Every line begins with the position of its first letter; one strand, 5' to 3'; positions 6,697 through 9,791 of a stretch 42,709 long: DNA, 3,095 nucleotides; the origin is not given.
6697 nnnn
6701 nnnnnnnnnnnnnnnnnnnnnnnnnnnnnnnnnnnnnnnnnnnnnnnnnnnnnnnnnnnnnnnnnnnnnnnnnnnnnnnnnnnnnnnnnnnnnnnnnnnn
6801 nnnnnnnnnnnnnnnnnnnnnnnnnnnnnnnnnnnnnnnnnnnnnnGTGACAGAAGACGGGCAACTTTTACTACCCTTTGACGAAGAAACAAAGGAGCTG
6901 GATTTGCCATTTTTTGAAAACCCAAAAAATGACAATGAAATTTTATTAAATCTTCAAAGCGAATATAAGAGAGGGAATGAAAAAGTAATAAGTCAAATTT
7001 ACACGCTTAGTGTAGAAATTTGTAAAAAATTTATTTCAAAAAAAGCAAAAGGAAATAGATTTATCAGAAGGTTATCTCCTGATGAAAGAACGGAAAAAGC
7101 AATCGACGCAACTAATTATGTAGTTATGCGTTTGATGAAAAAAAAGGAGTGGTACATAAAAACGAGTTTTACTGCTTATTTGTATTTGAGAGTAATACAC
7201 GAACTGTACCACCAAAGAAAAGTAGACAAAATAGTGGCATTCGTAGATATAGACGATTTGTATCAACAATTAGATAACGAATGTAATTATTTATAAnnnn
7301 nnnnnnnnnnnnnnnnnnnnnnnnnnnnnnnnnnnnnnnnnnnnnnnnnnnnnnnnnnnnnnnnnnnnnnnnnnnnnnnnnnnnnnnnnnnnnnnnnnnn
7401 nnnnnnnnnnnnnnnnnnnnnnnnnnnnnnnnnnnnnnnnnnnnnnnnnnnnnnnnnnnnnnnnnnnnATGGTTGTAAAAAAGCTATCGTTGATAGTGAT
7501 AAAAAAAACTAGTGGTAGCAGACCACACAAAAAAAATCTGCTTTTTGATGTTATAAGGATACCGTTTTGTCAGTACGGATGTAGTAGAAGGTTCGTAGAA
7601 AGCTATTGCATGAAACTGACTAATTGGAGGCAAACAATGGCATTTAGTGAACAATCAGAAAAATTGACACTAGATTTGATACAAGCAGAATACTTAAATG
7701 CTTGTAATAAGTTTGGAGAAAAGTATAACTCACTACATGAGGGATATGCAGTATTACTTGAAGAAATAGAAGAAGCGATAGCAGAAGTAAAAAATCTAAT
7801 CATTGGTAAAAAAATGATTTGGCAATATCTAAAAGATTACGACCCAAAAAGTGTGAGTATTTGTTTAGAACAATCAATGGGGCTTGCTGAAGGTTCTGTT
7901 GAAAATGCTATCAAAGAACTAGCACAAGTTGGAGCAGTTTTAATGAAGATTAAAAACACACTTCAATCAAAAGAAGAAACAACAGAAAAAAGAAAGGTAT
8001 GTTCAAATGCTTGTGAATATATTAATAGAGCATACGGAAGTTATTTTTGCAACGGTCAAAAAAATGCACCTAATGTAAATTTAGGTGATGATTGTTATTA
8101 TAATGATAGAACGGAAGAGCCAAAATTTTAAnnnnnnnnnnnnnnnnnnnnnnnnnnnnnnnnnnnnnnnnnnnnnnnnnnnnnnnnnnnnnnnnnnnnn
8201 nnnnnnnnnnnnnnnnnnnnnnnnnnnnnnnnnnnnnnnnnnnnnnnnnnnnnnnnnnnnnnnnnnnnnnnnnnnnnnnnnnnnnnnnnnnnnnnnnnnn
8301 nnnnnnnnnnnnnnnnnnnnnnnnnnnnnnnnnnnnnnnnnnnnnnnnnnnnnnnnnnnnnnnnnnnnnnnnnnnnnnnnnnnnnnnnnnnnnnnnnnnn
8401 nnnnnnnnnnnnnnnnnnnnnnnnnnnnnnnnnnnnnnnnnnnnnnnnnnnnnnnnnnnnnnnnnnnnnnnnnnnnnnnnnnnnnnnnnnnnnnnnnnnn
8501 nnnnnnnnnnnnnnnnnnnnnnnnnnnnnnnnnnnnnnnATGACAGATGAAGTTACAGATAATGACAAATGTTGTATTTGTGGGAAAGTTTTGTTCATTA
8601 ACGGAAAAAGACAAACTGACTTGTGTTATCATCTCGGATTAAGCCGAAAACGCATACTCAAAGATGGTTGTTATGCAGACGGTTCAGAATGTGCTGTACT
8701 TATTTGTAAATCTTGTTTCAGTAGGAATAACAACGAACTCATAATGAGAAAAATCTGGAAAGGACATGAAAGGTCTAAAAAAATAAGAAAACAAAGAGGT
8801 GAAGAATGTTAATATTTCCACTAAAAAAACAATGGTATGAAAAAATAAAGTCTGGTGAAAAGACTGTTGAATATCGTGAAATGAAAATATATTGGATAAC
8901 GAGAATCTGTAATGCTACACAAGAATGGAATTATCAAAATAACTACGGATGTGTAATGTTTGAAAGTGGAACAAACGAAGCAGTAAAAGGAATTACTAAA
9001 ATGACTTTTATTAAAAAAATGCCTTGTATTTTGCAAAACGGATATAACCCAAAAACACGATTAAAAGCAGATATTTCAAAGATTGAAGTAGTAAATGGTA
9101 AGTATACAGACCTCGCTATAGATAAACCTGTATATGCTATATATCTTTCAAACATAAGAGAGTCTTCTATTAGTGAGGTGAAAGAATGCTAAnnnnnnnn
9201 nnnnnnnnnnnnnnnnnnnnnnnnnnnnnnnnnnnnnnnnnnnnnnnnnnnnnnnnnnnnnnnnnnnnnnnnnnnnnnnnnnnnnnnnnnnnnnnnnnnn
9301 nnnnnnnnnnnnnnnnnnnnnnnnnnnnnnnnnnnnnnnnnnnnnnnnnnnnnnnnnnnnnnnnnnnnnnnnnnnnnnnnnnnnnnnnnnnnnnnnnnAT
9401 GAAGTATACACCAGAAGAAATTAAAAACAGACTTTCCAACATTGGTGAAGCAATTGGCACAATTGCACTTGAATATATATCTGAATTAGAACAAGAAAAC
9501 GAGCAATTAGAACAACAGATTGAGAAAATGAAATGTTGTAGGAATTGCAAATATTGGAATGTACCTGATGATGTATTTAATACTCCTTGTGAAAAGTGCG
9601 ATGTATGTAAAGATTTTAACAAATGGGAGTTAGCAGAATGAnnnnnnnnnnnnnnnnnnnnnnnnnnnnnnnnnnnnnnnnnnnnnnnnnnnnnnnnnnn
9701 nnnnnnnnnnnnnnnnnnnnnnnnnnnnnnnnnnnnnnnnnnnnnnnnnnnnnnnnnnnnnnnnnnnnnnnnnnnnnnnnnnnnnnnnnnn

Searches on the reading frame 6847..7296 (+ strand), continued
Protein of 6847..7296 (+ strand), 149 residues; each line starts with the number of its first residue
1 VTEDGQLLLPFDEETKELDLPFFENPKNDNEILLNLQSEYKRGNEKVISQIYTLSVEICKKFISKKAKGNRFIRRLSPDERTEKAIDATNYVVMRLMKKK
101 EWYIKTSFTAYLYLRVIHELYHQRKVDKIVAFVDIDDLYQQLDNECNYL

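Call 89: predict_structure(alignment_id=A2)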
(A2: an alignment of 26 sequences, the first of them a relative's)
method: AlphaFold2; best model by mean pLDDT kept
length: 233 residues; sequences in the alignment: 26
mean_pLDDT: 73.8   pTM: 0.52
mean pLDDT of the five models: 73.8, 73.0, 72.4, 70.3, 69.4
residues with pLDDT >= 90: 101; 70-90: 24; 50-70: 57; < 50: 51
segments of 3 or more residues with pLDDT < 50: 9-26, 191-196, 198-202, 219-233
pLDDT, mean of each block of 10 residues (from residue 1): 51 45 51 94 98 96 98 98 96 96 97 92 96 79 55 62 74 73 52 48 58 61 36 43
secondary structure, 60 per line:
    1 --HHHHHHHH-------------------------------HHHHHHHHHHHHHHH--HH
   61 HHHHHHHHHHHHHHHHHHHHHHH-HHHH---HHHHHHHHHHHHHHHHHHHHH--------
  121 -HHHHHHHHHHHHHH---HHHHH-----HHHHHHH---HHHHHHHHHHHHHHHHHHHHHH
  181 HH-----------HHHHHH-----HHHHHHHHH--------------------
elements in order: H3-10 H42-56 H59-83 H85-88 H92-112 H122-135 H139-143 H149-155 H159-182 H194-199 H205-213

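Call 91: fold_search(model_id=the predicted structure, library=pdb)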
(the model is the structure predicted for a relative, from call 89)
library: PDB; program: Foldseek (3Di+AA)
matches with E <= 10: 107; with E <= 0.001: 0
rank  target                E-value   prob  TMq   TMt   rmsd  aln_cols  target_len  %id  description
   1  9isn_F                1.5e-01  0.96  0.26  0.47   4.3        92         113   16  Cryo-EM structure of Streptomyces coelicolor sigma factor shbA transcription initiation complex (released 2025-05-14)
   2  2q1z_MODEL_1_C        4.9e-01  0.47  0.28  0.37  28.6       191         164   10  Crystal Structure of Rhodobacter sphaeroides SigE in complex with the anti-sigma ChrR (released 2007-09-18)
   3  8x6g_H                6.8e-01  0.33  0.25  0.24  18.1       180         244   17  Cryo-EM structure of Staphylococcus aureus sigB-dependent RNAP-promoter open complex (released 2024-06-05)
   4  5or5_MODEL_1_A        7.6e-01  0.89  0.29  0.62   3.6        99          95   14  NMR structure of the complex formed by an engineered region 2 of sigmaE in complex with GTAAAA (released 2018-06-27)
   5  1us7_B                9.5e-01  0.08  0.14  0.16  19.7       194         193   13  Complex of Hsp90 and P50 (released 2004-01-15)
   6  5whi                  1.0e+00  0.15  0.17  0.24  11.2       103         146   14  Crystal Structure of Bcl-2-related protein A1 (released 2018-01-17)
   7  9a7s_A                1.2e+00  0.30  0.31  0.28  18.0       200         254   16  Integrative model of RPSD-RPOB by crosslinking MS and deep learning (released 2024-09-18)
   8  7ubm_Q                1.3e+00  0.57  0.22  0.30   4.0        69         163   12  Transcription antitermination complex: "pre-engaged" Qlambda-loading complex (released 2022-09-28)
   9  2mao_MODEL_1_A        1.4e+00  0.72  0.29  0.56   3.9        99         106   14  NMR structure of region 2 of E. coli sigmaE (released 2014-02-19)
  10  8hkc_E                1.4e+00  0.20  0.27  0.24  21.1       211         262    8  Cryo-EM structure of E. coli RNAP sigma32 complex (released 2023-05-31)
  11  9a50_A                1.4e+00  0.15  0.25  0.23  20.3       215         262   12  Integrative model of RPSB-RPOC by crosslinking MS and deep learning (released 2024-09-18)
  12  7wsw_A                1.4e+00  0.13  0.18  0.10  16.4       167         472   12  Cryo-EM structure of the Potassium channel AKT1 from Arabidopsis thaliana (released 2022-11-09)
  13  2hmq_A                1.7e+00  0.14  0.17  0.30   8.7       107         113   10  THE STRUCTURES OF MET AND AZIDOMET HEMERYTHRIN AT 1.66 ANGSTROMS RESOLUTION (released 1992-01-15)
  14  5uuk_A                1.7e+00  0.09  0.13  0.19  11.5       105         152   14  Human Bfl-1 in complex with a Bfl-1-specific selected peptide (released 2017-06-21)
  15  1hmd_A                1.8e+00  0.13  0.17  0.28   7.3        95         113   10  THE STRUCTURE OF DEOXY AND OXY HEMERYTHRIN AT 2.0 ANGSTROMS RESOLUTION (released 1992-01-15)
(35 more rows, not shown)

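Call 98: search_protein_families(library=ncbifam, proteins=[window:6847-7293:+], max_evalue=0.1)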
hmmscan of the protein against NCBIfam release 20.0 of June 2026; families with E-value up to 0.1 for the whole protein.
window:6847-7293:+ (149 aa): 0 families

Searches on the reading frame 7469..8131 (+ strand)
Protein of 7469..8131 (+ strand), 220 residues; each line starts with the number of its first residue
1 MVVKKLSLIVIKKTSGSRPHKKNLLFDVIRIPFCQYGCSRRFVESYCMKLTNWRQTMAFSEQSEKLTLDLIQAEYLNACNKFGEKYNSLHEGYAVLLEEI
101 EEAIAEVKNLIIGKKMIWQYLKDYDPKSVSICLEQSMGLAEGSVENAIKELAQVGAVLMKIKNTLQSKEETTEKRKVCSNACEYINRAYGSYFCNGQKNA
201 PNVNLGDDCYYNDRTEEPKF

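Call 9: search_protein_families(library=phrogs, proteins=[window:7469-8131:+], max_evalue=0.001)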
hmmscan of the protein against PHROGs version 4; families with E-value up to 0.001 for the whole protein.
window:7469-8131:+ (220 aa): 2 families
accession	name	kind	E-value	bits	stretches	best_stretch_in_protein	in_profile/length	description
phrog_25385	-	unknown function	1.1e-05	26.4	1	74-162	14-98/128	-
phrog_2831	-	unknown function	5e-05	23.8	1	60-181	12-110/295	-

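Call 12: search_protein_families(library=pfam, proteins=[window:7469-8131:+], max_evalue=0.01)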
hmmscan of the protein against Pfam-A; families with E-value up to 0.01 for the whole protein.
window:7469-8131:+ (220 aa): 0 families

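Call 25: search_protein_families(library=pfam, proteins=[window:7469-8131:+], max_evalue=1)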
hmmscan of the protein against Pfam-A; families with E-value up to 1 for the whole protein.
window:7469-8131:+ (220 aa): 1 family
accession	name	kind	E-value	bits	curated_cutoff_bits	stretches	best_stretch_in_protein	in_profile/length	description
PF11107.14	FANCF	-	0.013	15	24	1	40-109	259-326/346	Fanconi anemia group F protein (FANCF)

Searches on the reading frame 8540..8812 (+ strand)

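Call 9: search_protein_families(library=phrogs, proteins=[window:8540-8812:+], max_evalue=0.001)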
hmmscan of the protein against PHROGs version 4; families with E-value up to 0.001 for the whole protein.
window:8540-8812:+ (90 aa): 0 families

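Call 25: search_protein_families(library=pfam, proteins=[window:8540-8812:+], max_evalue=1)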
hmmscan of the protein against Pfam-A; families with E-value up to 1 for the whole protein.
window:8540-8812:+ (90 aa): 2 families
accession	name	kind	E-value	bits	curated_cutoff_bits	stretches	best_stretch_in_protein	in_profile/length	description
PF17981.7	ADD_ATRX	-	0.071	13.4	25.7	1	53-61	37-45/56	Cysteine Rich ADD domain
PF16509.11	KORA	-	0.074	13.7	26.7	1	17-40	25-48/84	TrfB plasmid transcriptional repressor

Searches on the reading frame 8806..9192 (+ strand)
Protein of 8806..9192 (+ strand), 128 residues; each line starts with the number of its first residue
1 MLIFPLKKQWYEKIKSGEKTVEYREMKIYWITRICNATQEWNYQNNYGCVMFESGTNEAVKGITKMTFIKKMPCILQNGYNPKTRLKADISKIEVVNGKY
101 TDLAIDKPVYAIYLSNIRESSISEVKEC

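Call 9: search_protein_families(library=phrogs, proteins=[window:8806-9192:+], max_evalue=0.001)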
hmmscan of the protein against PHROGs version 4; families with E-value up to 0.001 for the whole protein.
window:8806-9192:+ (128 aa): 1 family
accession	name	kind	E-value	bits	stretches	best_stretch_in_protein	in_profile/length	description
phrog_625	-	unknown function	9.3e-11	42.8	1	2-97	4-71/98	-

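Call 25: search_protein_families(library=pfam, proteins=[window:8806-9192:+], max_evalue=1)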
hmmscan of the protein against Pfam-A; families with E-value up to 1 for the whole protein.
window:8806-9192:+ (128 aa): 1 family
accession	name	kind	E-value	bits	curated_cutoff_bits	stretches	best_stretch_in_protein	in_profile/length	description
PF04266.20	ASCH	-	0.13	13.4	21.2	1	7-25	4-22/103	ASCH domain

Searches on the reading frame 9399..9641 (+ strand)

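Call 9: search_protein_families(library=phrogs, proteins=[window:9399-9641:+], max_evalue=0.001)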
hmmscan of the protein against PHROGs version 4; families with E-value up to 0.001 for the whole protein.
window:9399-9641:+ (80 aa): 0 families

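Call 25: search_protein_families(library=pfam, proteins=[window:9399-9641:+], max_evalue=1)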
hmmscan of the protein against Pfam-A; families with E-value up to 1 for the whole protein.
window:9399-9641:+ (80 aa): 5 families
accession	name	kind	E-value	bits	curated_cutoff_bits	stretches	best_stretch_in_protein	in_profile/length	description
PF25696.1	Phage_Gp168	-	0.0011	19.5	27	1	22-36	28-42/59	Bacteriophage beta-clamp binding protein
PF18210.6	Knl1_RWD_C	-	0.0068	17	27.8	1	27-79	13-62/151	Knl1 RWD C-terminal domain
PF07716.20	bZIP_2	-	0.023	15.2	22.3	1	27-45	34-52/54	Basic region leucine zipper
PF21852.1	DUF6911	-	0.029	14.6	24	1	6-43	25-62/128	Family of unknown function (DUF6911)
PF05377.16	FlaC_arch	-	0.34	11.8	27.8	0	7-44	4-40/55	Flagella accessory protein C (FlaC)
